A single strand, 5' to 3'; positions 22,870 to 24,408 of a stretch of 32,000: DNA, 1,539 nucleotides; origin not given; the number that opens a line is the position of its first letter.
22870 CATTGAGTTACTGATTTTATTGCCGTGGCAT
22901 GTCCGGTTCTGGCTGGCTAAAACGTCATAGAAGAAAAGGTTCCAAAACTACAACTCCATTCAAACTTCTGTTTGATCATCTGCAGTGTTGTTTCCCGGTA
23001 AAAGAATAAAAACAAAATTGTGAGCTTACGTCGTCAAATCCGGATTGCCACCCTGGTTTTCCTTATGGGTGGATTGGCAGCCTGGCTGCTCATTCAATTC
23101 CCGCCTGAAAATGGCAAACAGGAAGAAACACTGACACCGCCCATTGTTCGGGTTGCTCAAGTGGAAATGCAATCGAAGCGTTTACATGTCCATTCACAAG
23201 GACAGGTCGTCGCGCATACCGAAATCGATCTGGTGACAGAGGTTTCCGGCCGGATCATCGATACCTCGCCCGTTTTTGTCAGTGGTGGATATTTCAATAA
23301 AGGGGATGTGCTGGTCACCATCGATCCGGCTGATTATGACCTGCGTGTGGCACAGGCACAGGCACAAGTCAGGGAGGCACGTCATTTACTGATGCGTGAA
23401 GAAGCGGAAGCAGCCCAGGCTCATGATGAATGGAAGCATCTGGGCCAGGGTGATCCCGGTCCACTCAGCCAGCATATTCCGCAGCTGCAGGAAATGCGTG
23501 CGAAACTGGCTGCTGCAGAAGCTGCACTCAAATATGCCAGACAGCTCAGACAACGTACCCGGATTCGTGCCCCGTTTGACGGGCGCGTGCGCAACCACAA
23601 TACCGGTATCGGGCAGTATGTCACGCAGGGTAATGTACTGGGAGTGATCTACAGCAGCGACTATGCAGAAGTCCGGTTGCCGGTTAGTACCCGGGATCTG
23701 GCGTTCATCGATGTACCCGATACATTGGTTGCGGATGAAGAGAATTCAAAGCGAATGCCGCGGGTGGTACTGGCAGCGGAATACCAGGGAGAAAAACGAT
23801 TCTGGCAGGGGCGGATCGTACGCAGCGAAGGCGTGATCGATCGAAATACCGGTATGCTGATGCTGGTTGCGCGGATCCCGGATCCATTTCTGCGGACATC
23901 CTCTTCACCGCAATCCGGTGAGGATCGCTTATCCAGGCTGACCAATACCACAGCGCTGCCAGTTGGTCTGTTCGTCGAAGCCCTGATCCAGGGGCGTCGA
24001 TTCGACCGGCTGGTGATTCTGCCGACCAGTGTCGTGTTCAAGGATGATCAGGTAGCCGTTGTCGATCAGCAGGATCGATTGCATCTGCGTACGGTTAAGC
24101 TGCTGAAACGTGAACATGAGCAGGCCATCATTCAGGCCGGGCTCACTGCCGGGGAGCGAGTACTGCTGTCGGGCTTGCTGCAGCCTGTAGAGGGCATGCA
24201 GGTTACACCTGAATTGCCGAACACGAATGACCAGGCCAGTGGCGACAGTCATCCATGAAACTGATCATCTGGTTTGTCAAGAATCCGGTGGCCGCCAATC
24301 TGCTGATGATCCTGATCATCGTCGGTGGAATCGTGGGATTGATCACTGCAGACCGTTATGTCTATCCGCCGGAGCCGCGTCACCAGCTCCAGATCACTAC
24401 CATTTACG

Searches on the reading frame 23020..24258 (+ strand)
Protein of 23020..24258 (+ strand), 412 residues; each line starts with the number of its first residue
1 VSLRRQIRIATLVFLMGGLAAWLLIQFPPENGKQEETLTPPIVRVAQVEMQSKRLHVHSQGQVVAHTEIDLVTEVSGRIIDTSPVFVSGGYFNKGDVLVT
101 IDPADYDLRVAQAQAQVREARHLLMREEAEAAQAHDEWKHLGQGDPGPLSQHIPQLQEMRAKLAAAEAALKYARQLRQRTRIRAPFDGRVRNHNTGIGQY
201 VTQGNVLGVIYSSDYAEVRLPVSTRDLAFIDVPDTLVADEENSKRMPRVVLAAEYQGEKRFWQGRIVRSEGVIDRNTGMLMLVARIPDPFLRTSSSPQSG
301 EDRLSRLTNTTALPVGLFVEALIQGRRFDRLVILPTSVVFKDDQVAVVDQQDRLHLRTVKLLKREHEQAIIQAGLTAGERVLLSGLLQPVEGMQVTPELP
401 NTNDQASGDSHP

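Call 34: search_protein_families(library=pfam, proteins=[window:23020-24258:+], max_evalue=0.01)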
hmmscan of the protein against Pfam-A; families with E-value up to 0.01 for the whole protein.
window:23020-24258:+ (412 aa): 2 families
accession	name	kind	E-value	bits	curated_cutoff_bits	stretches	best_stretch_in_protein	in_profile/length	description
PF13437.12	HlyD_3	-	2.5e-11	44.7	22.2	1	182-289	2-96/106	HlyD family secretion protein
PF16576.10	HlyD_D23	-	2.4e-05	24.1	30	1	73-232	24-161/214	Barrel-sandwich domain of CusB or HlyD membrane-fusion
